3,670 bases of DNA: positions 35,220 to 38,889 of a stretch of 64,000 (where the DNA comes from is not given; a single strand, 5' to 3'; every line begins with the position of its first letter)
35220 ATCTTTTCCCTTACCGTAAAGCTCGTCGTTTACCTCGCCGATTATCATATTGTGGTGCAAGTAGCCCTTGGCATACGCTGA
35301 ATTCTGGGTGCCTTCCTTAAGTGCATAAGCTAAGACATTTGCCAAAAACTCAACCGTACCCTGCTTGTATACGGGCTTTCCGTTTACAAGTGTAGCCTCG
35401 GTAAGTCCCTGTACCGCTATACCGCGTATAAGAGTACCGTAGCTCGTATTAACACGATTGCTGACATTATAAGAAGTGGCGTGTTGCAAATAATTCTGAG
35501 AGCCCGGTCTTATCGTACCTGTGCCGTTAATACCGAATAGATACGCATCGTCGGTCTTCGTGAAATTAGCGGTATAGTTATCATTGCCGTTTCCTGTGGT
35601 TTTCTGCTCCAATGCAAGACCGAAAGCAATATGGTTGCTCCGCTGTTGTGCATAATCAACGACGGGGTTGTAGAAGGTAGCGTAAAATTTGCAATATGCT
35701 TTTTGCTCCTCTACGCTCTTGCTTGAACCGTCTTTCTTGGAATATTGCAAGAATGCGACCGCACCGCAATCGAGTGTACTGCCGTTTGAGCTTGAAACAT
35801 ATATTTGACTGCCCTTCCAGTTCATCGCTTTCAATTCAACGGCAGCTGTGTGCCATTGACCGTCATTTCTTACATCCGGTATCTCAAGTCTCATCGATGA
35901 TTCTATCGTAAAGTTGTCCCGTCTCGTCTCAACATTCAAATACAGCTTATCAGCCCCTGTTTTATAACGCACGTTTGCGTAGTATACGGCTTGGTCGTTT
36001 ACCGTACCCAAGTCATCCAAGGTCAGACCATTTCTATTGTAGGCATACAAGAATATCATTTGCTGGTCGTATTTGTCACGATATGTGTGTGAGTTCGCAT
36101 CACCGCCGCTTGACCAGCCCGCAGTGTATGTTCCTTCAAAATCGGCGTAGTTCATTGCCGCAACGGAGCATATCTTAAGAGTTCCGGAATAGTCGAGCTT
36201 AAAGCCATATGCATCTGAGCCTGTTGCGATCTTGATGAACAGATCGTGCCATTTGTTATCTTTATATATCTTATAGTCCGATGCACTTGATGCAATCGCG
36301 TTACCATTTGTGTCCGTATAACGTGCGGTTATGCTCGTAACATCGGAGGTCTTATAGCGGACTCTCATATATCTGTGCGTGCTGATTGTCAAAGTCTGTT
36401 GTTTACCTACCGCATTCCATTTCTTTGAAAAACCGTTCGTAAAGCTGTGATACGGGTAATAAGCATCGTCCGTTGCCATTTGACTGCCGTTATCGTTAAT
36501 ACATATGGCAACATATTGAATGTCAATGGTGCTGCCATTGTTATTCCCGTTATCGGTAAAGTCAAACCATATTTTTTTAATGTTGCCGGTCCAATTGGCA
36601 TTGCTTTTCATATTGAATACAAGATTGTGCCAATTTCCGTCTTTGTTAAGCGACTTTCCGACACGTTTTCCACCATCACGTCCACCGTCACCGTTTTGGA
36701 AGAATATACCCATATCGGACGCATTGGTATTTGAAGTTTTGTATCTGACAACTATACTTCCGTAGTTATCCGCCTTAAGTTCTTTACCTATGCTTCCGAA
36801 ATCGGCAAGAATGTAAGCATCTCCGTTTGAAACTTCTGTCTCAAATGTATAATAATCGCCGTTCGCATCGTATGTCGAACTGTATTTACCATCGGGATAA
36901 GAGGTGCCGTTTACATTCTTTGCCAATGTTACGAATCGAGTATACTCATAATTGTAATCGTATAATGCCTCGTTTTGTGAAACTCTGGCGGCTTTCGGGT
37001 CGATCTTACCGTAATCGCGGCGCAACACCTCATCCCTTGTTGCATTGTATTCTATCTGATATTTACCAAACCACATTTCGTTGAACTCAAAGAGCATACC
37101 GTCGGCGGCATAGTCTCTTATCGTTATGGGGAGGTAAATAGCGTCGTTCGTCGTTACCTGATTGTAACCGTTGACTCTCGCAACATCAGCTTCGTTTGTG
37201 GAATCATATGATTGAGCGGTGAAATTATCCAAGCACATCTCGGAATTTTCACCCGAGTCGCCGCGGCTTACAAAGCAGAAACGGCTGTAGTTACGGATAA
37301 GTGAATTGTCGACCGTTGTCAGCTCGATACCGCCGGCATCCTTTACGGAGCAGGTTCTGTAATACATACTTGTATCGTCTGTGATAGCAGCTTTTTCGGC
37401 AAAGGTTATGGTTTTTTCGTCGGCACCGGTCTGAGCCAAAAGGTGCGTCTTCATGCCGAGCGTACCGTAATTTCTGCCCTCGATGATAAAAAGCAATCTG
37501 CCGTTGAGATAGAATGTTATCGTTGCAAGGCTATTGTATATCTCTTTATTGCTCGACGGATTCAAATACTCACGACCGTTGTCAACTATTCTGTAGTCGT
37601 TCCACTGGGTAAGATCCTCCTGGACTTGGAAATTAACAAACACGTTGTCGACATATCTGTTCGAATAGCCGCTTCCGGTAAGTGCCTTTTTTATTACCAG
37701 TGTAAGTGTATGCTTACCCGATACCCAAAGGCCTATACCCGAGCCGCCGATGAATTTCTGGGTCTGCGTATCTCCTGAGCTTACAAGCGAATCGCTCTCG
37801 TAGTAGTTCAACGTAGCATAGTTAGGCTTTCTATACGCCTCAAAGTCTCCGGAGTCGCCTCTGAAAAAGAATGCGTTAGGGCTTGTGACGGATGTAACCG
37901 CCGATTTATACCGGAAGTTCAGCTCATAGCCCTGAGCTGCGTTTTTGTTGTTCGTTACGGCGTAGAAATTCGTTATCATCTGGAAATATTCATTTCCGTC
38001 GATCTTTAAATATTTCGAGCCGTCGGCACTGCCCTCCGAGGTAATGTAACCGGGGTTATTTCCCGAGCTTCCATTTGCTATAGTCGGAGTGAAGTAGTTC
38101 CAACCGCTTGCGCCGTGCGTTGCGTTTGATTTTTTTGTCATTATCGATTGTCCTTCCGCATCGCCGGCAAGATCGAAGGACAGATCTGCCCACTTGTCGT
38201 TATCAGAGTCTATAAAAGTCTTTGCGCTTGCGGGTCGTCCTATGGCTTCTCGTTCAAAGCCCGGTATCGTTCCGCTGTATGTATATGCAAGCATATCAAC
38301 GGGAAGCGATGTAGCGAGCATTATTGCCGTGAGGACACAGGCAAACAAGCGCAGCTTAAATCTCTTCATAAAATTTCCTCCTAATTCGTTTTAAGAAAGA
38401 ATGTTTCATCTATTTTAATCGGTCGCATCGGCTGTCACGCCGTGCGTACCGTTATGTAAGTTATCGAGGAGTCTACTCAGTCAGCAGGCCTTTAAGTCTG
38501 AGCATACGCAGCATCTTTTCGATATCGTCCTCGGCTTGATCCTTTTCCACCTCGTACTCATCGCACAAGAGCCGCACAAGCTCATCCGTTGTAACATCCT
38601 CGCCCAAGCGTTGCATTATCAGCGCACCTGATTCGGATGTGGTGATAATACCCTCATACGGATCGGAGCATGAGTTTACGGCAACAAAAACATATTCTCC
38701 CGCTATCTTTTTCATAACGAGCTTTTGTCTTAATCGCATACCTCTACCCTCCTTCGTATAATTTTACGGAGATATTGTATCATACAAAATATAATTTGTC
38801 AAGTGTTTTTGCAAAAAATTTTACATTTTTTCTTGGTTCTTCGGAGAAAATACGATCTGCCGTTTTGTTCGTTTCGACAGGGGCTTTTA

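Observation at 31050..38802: Insulated three-gene operon: orphan PqqD/RRE-like protein, 2333-aa secreted fibro-slime giant, and a 76-aa acidic Cys peptide, with no maturase nearby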

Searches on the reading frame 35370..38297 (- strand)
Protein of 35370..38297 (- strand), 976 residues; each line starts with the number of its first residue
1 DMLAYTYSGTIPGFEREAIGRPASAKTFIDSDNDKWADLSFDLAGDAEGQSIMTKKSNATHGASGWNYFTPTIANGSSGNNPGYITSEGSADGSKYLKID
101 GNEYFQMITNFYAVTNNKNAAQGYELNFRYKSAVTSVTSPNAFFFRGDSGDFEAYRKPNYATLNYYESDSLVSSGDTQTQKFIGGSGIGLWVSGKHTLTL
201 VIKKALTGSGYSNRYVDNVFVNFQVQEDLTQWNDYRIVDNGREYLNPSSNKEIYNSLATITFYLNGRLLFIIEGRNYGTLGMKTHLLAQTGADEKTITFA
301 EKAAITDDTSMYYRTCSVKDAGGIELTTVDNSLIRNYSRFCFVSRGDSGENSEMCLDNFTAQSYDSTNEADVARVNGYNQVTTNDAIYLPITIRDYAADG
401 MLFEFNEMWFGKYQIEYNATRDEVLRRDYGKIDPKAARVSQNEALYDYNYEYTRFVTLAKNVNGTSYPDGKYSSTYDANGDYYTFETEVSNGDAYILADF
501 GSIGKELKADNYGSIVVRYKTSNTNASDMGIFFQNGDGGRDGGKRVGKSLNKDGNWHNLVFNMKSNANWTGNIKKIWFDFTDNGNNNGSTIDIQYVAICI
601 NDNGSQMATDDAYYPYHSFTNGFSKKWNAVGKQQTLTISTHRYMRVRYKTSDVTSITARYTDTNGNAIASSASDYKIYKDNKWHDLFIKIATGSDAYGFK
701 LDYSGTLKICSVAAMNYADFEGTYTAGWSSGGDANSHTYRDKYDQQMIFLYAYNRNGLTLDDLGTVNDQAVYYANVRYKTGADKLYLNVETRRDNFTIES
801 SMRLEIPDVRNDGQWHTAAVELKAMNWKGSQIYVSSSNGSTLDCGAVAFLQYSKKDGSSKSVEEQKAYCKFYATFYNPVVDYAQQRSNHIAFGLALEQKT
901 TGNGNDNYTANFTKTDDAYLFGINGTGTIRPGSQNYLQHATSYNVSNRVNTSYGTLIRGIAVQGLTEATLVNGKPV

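Call 80: predict_structure(alignment_id=A4)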
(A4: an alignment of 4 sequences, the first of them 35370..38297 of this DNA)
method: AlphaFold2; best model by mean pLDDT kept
length: 976 residues; sequences in the alignment: 4
mean_pLDDT: 39.1   pTM: 0.30
mean pLDDT of the five models: 39.1, 38.2, 37.7, 36.1, 35.4
residues with pLDDT >= 90: 0; 70-90: 39; 50-70: 212; < 50: 725
segments of 3 or more residues with pLDDT < 50: 1-127, 132-227, 241-258, 274-481, 488-512, 536-544, 566-572, 581-587, 600-642, 668-674, 692-697, 710-738, 752-771, 824-829, 852-861, 875-976
pLDDT, mean of each block of 10 residues (from residue 1): 21 23 26 27 24 25 24 28 42 42 33 32 48 37 32 25 23 25 30 39 33 29 48 56 40 42 59 39 26 26 26 35 36 26 25 25 36 36 24 22 20 21 23 25 23 31 28 42 51 40 38 61 63 50 57 69 51 52 48 58 39 31 26 35 54 61 50 51 54 48 55 46 33 41 66 39 35 65 79 55 74 67 51 73 62 43 52 45 26 24 26 25 25 24 22 24 26 27
secondary structure, 60 per line:
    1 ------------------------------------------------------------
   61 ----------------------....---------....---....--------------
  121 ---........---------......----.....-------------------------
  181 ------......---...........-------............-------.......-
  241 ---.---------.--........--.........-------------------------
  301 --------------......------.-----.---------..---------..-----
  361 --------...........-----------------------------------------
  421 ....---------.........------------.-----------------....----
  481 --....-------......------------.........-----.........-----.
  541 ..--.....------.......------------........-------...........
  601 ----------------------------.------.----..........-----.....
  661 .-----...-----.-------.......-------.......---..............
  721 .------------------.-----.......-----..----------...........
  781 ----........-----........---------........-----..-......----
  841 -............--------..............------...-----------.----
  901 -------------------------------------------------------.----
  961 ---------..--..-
elements in order (helices of 4 or more, strands of 3 or more residues): E83-86 E96-99 E103-106 E124-131 E141-146 H151-155 E187-192 E196-206 E214-225 E233-239 E257-264 E267-275 E315-320 H369-379 H421-424 H434-442 E473-476 E483-486 E494-499 E512-520 E526-534 E545-549 E556-562 E575-582 E590-600 E641-650 E656-661 E667-669 E683-689 E697-703 E707-721 E746-752 E770-780 E785-792 E798-805 E815-822 E831-836 E842-853 H862-875

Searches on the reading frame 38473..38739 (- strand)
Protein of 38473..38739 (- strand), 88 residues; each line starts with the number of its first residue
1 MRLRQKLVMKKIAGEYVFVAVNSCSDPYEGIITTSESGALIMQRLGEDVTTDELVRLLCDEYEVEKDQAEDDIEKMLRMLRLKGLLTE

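Call 5: search_protein_families(library=pfam, proteins=[window:38473-38739:-], max_evalue=1)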
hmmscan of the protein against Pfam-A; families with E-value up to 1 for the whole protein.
window:38473-38739:- (88 aa): 4 families
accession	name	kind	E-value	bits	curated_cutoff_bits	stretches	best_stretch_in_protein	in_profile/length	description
PF05402.18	PqqD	-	2.4e-13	50.6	23.4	1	17-86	3-67/67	Coenzyme PQQ synthesis protein D (PqqD)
PF16007.11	DUF4777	-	0.00039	21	34.4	1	42-87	13-58/66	Domain of unknown function (DUF4777)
PF24947.1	PGM1_C_vert_fung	-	0.009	16.8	27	1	22-80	60-118/138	Phosphoglucomutase-1, C-terminal domain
PF22634.1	POL2_thumb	-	0.087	13.2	27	1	18-79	19-80/178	DNA polymerase epsilon catalytic subunit A, thumb domain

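Call 6: search_protein_families(library=ncbifam, proteins=[window:38473-38739:-], max_evalue=1)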
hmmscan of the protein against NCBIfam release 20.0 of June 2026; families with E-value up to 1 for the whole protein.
window:38473-38739:- (88 aa): 8 families
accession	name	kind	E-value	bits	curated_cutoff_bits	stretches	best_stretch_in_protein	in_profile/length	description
NF033530.1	lasso_PqqD_Strm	exception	1.3e-08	34.9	70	1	36-85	28-77/78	lasso peptide biosynthesis PqqD family chaperone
NF033536.1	lasso_PqqD_Bac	exception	6.1e-06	26.3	80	1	35-86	35-86/88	lasso peptide biosynthesis PqqD family chaperone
TIGR04353.1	PqqD_rel_X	equivalog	4.8e-05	24.2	35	1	36-86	20-73/74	HPr-rel-A system PqqD family peptide chaperone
NF050069.2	PqqD_rel_WgkC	exception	6.4e-05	22.9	110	1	32-85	32-85/103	PqqD family peptide maturation chaperone WgkC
TIGR03859.1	PQQ_PqqD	equivalog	0.00025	20.9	46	1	29-86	24-80/81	pyrroloquinoline quinone biosynthesis peptide chaperone PqqD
TIGR04302.1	geo_PqqD_fam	equivalog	0.048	14.1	100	1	44-86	58-100/102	GeoRSP system PqqD family peptide chaperone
TIGR00088.1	trmD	equivalog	0.059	12.6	195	1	14-64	64-114/233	tRNA (guanosine(37)-N1)-methyltransferase TrmD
NF002535.0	PRK02079.1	equivalog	0.085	12.7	101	1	29-81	33-84/92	pyrroloquinoline quinone biosynthesis peptide chaperone PqqD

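Call 12: find_homologous_proteins(query=window:38473-38739:-, max_evalue=0.001)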
Query window:38473-38739:- (88 aa): 1 proteins with E <= 0.001 among 1 candidates.
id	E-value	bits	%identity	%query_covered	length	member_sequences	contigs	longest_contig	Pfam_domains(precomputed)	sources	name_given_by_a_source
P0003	4.8e-47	174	98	100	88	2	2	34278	PF05402.19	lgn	-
